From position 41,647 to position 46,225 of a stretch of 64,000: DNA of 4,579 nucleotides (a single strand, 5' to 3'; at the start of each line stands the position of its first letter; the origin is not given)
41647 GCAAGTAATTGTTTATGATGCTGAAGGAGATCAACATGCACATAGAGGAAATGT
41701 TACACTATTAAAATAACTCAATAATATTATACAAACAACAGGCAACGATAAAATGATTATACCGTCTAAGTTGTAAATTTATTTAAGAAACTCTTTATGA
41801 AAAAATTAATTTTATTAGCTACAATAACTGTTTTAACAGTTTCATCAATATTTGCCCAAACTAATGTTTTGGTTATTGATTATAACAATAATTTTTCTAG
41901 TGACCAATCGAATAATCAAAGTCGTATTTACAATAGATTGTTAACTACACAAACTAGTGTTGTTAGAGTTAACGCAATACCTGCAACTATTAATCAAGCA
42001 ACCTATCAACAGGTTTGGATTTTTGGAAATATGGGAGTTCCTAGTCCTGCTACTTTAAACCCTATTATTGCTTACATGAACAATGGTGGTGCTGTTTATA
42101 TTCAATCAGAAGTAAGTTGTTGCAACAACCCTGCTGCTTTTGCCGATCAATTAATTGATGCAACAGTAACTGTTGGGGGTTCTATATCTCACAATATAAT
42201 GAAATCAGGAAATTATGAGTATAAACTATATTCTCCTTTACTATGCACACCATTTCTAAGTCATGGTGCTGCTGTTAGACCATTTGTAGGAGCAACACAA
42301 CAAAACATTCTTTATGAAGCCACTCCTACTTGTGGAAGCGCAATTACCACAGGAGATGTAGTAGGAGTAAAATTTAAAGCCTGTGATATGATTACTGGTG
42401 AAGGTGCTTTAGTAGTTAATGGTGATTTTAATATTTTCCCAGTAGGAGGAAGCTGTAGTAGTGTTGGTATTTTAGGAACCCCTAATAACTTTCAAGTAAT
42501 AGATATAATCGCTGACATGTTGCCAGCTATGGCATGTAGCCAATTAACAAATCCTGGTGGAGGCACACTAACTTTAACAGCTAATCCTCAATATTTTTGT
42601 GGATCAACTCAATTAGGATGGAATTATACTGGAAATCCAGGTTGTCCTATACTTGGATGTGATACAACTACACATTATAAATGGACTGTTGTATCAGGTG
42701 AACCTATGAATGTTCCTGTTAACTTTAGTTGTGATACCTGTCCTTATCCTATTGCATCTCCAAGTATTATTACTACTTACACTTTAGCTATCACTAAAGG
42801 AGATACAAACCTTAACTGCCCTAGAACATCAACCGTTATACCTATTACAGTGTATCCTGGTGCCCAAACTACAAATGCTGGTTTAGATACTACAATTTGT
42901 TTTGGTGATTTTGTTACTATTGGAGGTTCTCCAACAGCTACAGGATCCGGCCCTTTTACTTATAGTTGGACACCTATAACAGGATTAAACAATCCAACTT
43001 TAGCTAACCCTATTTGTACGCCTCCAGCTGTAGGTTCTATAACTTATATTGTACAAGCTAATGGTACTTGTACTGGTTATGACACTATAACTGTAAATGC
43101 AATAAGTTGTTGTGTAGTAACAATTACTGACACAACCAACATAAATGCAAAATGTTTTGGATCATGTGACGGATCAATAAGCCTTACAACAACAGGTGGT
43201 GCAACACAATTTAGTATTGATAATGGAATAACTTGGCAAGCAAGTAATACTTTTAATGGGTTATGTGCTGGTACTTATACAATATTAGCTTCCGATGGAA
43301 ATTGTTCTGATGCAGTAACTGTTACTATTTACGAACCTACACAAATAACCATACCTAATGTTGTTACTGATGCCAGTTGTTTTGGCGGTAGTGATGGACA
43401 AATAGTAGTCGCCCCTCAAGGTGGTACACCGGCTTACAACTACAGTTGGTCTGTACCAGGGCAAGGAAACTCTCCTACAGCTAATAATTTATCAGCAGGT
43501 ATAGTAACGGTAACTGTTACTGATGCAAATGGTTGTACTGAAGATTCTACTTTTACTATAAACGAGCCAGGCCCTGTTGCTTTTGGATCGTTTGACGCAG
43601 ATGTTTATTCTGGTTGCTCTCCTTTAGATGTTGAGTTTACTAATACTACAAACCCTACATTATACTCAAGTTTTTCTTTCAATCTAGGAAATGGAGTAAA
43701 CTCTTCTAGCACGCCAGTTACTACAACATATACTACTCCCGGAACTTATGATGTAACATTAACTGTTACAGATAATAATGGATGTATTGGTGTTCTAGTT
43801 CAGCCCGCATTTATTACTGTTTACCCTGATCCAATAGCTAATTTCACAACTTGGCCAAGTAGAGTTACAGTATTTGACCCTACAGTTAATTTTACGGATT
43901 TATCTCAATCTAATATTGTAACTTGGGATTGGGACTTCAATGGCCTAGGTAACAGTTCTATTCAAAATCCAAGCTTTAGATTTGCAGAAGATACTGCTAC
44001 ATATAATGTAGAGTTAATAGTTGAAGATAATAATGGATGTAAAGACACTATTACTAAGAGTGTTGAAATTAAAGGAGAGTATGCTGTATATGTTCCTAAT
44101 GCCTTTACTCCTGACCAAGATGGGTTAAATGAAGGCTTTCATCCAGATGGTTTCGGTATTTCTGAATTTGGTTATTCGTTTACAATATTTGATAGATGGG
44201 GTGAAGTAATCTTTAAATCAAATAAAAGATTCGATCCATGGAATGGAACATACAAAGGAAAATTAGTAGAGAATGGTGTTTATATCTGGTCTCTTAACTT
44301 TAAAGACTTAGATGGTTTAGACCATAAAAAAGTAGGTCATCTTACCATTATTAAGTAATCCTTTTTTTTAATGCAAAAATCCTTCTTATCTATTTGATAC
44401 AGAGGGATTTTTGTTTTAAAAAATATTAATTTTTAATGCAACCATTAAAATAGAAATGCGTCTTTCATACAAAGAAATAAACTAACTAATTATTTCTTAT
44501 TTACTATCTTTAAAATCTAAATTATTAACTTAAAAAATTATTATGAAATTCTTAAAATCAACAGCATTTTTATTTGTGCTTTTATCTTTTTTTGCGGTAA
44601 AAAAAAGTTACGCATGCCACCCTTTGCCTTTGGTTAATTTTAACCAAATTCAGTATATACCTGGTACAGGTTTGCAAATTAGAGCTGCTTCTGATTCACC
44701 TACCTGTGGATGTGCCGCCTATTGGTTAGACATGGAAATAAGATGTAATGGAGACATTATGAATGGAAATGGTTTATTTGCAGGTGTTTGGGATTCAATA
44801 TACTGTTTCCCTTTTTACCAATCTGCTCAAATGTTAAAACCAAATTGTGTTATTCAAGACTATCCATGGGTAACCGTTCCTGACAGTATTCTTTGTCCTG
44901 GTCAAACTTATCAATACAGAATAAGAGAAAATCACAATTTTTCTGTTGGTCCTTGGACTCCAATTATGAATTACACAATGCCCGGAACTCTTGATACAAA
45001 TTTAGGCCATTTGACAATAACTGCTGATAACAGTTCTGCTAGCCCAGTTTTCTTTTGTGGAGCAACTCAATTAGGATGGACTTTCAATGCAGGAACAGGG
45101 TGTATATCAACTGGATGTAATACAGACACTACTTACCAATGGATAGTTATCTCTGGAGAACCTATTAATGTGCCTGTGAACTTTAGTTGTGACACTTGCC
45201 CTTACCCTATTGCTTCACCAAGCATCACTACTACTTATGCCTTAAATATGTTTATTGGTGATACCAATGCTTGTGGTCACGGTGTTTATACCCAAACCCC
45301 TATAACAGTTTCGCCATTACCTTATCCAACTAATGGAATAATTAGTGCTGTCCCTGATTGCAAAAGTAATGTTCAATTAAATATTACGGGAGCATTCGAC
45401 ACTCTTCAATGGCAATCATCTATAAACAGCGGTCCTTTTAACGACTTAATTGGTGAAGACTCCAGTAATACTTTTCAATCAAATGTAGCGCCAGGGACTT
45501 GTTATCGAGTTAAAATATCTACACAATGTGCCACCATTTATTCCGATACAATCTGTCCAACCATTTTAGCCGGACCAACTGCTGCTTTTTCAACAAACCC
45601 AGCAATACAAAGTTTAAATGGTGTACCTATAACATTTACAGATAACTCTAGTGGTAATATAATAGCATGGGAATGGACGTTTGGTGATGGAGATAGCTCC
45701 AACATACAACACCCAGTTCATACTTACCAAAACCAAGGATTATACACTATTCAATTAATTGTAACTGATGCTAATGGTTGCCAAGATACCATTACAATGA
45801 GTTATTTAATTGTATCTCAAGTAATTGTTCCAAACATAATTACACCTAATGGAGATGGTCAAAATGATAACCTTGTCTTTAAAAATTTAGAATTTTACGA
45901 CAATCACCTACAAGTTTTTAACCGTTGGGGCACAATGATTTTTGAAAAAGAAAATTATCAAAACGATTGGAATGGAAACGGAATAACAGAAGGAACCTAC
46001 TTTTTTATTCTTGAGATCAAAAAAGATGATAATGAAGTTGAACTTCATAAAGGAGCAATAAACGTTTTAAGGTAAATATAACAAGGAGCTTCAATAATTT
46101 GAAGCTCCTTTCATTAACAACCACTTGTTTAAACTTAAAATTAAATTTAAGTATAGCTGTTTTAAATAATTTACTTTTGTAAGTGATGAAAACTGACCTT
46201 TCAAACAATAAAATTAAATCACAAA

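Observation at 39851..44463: Three identical-format ECF promoter motifs (GCAAC-N16-CGTCT) define a compact sigma regulon of T9SS type-B cargo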

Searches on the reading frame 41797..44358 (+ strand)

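Call 7: search_protein_families(library=pfam, proteins=[window:41797-44358:+], max_evalue=0.01)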
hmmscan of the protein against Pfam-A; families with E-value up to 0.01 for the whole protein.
window:41797-44358:+ (853 aa): 4 families
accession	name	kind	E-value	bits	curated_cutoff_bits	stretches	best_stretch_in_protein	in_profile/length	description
PF18911.6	PKD_4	-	2.6e-19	69.5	27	2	602-665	13-76/85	PKD domain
PF13585.12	CHU_C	-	3.8e-13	49.8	27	1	766-850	3-85/86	CHU_C Type IX secretion signal domain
PF13573.12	SprB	-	9.2e-12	44.8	28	2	522-552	3-33/37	SprB repeat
PF00801.26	PKD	-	7.8e-09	35.8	23.5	1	612-662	17-70/80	PKD domain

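Call 8: search_protein_families(library=ncbifam, proteins=[window:41797-44358:+], max_evalue=0.01)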
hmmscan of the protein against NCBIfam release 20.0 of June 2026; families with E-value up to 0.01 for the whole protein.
window:41797-44358:+ (853 aa): 1 family
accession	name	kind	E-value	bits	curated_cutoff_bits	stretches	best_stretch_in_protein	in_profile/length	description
TIGR04131.1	Bac_Flav_CTERM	domain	8.6e-12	45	35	1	766-852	3-84/85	T9SS type B sorting domain-containing protein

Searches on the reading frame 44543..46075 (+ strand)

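Call 7: search_protein_families(library=pfam, proteins=[window:44543-46075:+], max_evalue=0.01)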
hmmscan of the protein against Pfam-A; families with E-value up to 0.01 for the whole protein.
window:44543-46075:+ (510 aa): 4 families
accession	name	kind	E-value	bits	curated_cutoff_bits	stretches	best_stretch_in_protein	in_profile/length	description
PF13585.12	CHU_C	-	5.6e-22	78.1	27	1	428-506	2-84/86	CHU_C Type IX secretion signal domain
PF18911.6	PKD_4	-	9.5e-17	61.3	27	1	345-418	4-80/85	PKD domain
PF00801.26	PKD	-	1e-10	41.9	23.5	1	360-414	14-72/80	PKD domain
PF22352.2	K319L-like_PKD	-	0.001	19.4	27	0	367-417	22-78/84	K319L-like, PKD domain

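Call 8: search_protein_families(library=ncbifam, proteins=[window:44543-46075:+], max_evalue=0.01)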
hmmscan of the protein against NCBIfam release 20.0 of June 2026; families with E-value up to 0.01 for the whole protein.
window:44543-46075:+ (510 aa): 1 family
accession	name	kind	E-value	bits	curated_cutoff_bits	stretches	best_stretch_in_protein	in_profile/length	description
TIGR04131.1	Bac_Flav_CTERM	domain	8.4e-10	38.7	35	1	429-497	3-75/85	T9SS type B sorting domain-containing protein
